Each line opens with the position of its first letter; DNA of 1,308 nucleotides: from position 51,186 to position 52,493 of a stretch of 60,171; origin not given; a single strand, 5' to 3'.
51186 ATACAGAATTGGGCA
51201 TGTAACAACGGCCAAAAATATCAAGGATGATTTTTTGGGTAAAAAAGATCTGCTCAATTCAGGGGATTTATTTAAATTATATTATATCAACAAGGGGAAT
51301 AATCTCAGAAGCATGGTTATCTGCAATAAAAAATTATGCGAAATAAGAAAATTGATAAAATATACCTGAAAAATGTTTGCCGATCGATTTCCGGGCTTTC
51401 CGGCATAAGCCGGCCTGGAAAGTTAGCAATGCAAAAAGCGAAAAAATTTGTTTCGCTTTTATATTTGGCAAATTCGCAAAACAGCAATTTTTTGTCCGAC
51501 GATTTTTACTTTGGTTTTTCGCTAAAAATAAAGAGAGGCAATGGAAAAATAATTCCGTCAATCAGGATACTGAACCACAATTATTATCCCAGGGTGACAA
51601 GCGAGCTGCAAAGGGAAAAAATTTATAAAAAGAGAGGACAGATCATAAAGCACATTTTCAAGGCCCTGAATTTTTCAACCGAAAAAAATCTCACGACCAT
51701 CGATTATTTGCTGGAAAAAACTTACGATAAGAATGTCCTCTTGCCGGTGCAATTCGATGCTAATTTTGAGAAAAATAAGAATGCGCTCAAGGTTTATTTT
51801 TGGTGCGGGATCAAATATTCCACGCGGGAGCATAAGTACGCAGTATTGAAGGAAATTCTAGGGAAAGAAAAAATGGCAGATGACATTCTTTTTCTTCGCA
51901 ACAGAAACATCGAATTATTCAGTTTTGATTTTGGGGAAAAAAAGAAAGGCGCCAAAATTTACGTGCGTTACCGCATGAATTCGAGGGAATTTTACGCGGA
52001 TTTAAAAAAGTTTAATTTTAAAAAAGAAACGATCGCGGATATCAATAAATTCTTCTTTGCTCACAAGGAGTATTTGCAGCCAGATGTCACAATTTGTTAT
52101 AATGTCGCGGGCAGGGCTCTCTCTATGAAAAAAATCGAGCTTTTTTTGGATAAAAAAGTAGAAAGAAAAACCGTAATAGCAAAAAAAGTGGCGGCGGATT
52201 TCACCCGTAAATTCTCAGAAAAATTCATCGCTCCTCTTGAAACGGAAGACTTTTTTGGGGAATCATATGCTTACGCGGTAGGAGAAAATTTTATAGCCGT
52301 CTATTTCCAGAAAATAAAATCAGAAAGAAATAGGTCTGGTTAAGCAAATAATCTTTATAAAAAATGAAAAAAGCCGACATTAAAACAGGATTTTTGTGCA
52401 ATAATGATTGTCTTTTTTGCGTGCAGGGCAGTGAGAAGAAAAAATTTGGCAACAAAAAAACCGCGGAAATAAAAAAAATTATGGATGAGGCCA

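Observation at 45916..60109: His-Xaa-Ser (Hxs-like) core expanded into a 14-gene cluster with six radical-SAM enzymes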

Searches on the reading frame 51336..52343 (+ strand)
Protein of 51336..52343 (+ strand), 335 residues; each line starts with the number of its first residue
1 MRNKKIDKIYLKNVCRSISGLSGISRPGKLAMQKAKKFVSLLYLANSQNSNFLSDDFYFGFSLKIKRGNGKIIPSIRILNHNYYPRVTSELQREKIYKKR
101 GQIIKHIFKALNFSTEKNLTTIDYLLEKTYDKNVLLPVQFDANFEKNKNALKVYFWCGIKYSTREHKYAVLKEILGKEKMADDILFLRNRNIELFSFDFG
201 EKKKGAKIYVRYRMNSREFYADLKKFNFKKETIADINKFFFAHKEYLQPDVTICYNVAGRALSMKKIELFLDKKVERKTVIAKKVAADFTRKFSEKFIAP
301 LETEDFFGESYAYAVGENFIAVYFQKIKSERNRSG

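Call 4: search_protein_families(library=ncbifam, proteins=[window:51336-52343:+], max_evalue=0.1)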
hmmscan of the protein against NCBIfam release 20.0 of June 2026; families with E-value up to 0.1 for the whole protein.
window:51336-52343:+ (335 aa): 1 family
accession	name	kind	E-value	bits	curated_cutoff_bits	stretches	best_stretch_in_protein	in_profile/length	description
NF008394.0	PRK11192.1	equivalog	0.016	14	507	1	137-226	206-293/441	ATP-dependent RNA helicase SrmB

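Call 6: search_protein_families(library=pfam, proteins=[window:51336-52343:+], max_evalue=0.01)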
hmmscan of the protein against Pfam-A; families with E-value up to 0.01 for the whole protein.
window:51336-52343:+ (335 aa): 0 families

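Call 15: find_homologous_proteins(query=window:51336-52343:+, max_evalue=0.001)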
Query window:51336-52343:+ (335 aa): 4 proteins with E <= 0.001 among 1833 candidates.
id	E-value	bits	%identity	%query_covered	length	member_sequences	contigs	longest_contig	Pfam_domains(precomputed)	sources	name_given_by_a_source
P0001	8.0e-194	661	100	91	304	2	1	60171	-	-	-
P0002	1.2e-180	618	86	100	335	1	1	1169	-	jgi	jgi:hypothetical protein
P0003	6.6e-164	563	79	100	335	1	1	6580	-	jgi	jgi:hypothetical protein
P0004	2.3e-108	381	57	99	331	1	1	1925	-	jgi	jgi:hypothetical protein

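Call 17: find_encoding_contigs(protein=P0003, flank=10000)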
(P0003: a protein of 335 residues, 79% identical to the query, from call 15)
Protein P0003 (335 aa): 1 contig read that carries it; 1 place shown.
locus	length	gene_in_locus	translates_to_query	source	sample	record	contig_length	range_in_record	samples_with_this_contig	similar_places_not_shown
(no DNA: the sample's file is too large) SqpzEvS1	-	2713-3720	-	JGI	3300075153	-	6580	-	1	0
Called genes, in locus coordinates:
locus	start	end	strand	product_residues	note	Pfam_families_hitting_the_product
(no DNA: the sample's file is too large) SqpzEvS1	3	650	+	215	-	?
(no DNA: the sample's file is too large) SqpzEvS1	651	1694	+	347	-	PF04055:Radical_SAM, PF13353:Fer4_12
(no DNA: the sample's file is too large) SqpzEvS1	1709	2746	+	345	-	PF13353:Fer4_12, PF04055:Radical_SAM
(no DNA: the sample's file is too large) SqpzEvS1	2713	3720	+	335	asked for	-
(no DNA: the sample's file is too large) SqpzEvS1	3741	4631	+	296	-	PF04055:Radical_SAM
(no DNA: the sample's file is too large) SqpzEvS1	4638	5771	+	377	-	PF04055:Radical_SAM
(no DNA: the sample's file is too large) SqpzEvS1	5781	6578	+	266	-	?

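Call 18: find_encoding_contigs(protein=P0004, flank=10000)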
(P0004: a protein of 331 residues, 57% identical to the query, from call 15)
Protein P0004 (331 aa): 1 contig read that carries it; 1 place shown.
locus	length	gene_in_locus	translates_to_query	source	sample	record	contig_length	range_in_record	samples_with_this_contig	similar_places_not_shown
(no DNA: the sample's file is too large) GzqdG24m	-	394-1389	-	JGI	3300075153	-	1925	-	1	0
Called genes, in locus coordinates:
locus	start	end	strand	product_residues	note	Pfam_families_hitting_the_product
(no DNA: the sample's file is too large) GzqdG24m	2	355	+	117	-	?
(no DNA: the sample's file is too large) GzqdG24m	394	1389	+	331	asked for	-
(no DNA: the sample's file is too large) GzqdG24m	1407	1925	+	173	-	?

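Call 46: find_homologous_proteins(query=A6, max_evalue=0.001)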
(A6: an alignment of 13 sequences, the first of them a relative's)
Query A6 (13 sequences) (304 aa, profile of the alignment): 7 proteins with E <= 0.001 among 6562 candidates.
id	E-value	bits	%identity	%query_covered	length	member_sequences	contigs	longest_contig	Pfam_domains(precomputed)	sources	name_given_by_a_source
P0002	3.1e-98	347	86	100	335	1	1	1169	-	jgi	jgi:hypothetical protein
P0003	5.2e-97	343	83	99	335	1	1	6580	-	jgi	jgi:hypothetical protein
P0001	3.9e-93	331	100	100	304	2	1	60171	-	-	-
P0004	7.0e-89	317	59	99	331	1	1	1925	-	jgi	jgi:hypothetical protein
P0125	1.3e-76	276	-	-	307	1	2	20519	-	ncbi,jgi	-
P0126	5.4e-46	176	-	-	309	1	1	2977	-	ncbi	-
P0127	2.6e-40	157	31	9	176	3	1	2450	-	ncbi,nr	ncbi:MAG TPA: hypothetical protein P5246_05255, partial [Candidatus Omnitrophota bacterium]|nr:hypot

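Call 55: predict_structure(alignment_id=A7)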
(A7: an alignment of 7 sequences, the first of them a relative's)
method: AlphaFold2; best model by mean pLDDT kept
length: 304 residues; sequences in the alignment: 7
mean_pLDDT: 70.0   pTM: 0.74
mean pLDDT of the five models: 70.0, 69.6, 68.9, 59.0, 54.4
residues with pLDDT >= 90: 9; 70-90: 167; 50-70: 85; < 50: 43
segments of 3 or more residues with pLDDT < 50: 29-41, 263-280, 299-304
pLDDT, mean of each block of 10 residues (from residue 1): 73 62 51 47 53 61 76 79 84 81 60 72 66 84 85 85 82 81 90 84 82 87 82 82 69 67 42 32 62 54 36
secondary structure, 60 per line:
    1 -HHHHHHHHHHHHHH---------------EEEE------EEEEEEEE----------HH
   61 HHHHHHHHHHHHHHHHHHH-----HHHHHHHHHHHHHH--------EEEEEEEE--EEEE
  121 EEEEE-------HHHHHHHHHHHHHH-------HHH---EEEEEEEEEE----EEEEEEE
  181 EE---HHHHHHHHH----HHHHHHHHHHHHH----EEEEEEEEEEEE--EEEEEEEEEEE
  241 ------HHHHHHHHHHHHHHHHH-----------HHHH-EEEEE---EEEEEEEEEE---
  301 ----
elements in order: H2-15 E31-34 E41-48 H59-79 H85-98 E107-114 E117-125 H133-146 E160-169 E174-182 H186-194 H199-211 E216-227 E230-240 H247-263 H275-278 E280-284 E288-297

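Call 57: fold_search(model_id=the predicted structure, library=pdb)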
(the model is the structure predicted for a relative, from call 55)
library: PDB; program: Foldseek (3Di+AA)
matches with E <= 10: 252; with E <= 0.001: 21
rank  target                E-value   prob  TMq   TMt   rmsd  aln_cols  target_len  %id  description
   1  8ye0_A                5.9e-05  1.00  0.42  0.44  10.8       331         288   12  Crystal structure of KgpF prenyltransferase (released 2024-06-19)
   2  8daz_D                7.8e-05  1.00  0.42  0.37  12.4       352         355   13  Crystal structure of DMATS1 prenyltransferase in complex with L-Trp and GSPP (released 2022-09-28)
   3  7xvj_D                8.2e-05  1.00  0.47  0.40   9.0       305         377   14  Crystal structure of CdpNPT in complex with harmol (released 2023-04-05)
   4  7xvj_A                1.1e-04  1.00  0.40  0.33  12.8       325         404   14  Crystal structure of CdpNPT in complex with harmol (released 2023-04-05)
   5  7y3v_B                1.3e-04  1.00  0.41  0.34  12.6       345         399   14  Crystal structure of CdpNPT in complex with harmane (released 2023-04-05)
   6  5kd6_A                1.5e-04  1.00  0.41  0.33  11.3       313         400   13  Crystal structure of the aromatic prenyltransferase AtaPT from Aspergillus terreus A8-4 in complex with dimethylallyl  (released 2016-12-21)
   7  4ld7_K                1.6e-04  1.00  0.39  0.32  11.2       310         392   12  Crystal structure of AnaPT from Neosartorya fischeri (released 2013-12-11)
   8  5kcy_B                1.8e-04  1.00  0.43  0.35  11.8       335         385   12  Crystal structure of the aromatic prenyltransferase AtaPT from Aspergillus terreus A8-4 in complex with geranyl S-thio (released 2016-12-21)
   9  8db0_D                2.3e-04  1.00  0.46  0.39  11.0       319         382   13  Crystal structure of DMATS1 prenyltransferase in complex with L-Trp and DMSPP (released 2022-09-28)
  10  5kcy_A                2.6e-04  1.00  0.42  0.35  12.1       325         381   13  Crystal structure of the aromatic prenyltransferase AtaPT from Aspergillus terreus A8-4 in complex with geranyl S-thio (released 2016-12-21)
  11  7xvj_B                2.8e-04  1.00  0.41  0.33  12.4       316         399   14  Crystal structure of CdpNPT in complex with harmol (released 2023-04-05)
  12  4ld7_O                3.1e-04  1.00  0.40  0.32  11.1       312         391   12  Crystal structure of AnaPT from Neosartorya fischeri (released 2013-12-11)
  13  8db1_B                3.8e-04  1.00  0.47  0.41  11.8       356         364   13  Crystal structure of native DMATS1 prenyltransferase (released 2022-09-28)
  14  8db1_D                4.8e-04  1.00  0.45  0.41  11.3       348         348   14  Crystal structure of native DMATS1 prenyltransferase (released 2022-09-28)
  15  7w8u                  5.1e-04  1.00  0.53  0.47  10.4       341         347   16  Crystal Structure of Indole Prenyltransferase IptA (released 2022-10-19)
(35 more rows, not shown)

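Call 58: search_protein_families(library=padloc, proteins=[window:51429-52343:+], max_evalue=0.001)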
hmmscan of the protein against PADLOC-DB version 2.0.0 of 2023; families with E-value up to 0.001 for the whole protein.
window:51429-52343:+ (304 aa): 0 families

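Call 63: search_protein_representatives(alignment_id=A7)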
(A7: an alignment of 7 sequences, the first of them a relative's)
Query: 7 sequences, 319 profile positions. Proteins with E-value up to 0.001 (for the whole library): 44; up to 1e-10: 24; up to 1e-30: 7. The best 44 are listed.
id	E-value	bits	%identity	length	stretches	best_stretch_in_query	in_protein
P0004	3.8e-143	493.1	-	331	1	4-319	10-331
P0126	1.9e-93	329.9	-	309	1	1-312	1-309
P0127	1.6e-54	201.9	-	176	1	1-181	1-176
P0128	2.7e-42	161.8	-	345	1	24-316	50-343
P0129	7.9e-40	153.7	-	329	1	27-312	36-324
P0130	2.1e-35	139.1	-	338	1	21-312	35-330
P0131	6.2e-31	124.4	-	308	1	2-312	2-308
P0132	1.9e-27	113.0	-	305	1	2-312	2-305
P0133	3.5e-25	105.6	-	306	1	2-312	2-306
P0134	1.3e-23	100.4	-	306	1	1-312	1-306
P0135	6.4e-23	98.1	-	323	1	12-309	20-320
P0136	1.1e-21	94.0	-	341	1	18-311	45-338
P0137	2.2e-21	93.0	-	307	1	4-312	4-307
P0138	6.7e-21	91.5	-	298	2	4-200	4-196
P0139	2.2e-19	86.5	-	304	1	1-312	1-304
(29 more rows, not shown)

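Call 71: find_related_loci(query=A4, collection=metagenome_contigs, flank=10000)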
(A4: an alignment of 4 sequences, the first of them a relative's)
Query A4 (304 aa) in metagenome_contigs; peptide patterns used: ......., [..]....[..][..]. (x = any residue, [..] = any of these).
314 stretches matched a pattern, but none encodes a relative of the query by tblastn (E <= 1e-3).

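Call 74: predict_structure(alignment_id=A11)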
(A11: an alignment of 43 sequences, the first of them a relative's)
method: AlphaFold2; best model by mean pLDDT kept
length: 304 residues; sequences in the alignment: 43
mean_pLDDT: 91.0   pTM: 0.89
mean pLDDT of the five models: 91.0, 90.2, 89.7, 89.4, 89.1
residues with pLDDT >= 90: 227; 70-90: 60; 50-70: 14; < 50: 3
segments of 3 or more residues with pLDDT < 50: 302-304
pLDDT, mean of each block of 10 residues (from residue 1): 92 85 88 94 93 89 93 96 95 95 89 94 81 91 94 93 94 94 97 96 97 98 94 97 90 94 79 84 97 76 46
secondary structure, 60 per line:
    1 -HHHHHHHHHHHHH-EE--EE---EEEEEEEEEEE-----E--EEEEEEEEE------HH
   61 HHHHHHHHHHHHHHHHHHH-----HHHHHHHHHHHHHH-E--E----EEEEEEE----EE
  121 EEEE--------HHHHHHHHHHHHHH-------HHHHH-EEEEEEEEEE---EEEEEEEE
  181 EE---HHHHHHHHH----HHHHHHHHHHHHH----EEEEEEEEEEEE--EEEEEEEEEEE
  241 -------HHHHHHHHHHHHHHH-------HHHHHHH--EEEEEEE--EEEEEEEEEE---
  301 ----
elements in order: H2-14 E25-35 E44-52 H59-79 H85-98 E108-114 E119-124 H133-146 H154-158 E160-169 E173-182 H186-194 H199-211 E216-227 E230-240 H248-262 H270-276 E279-285 E288-297
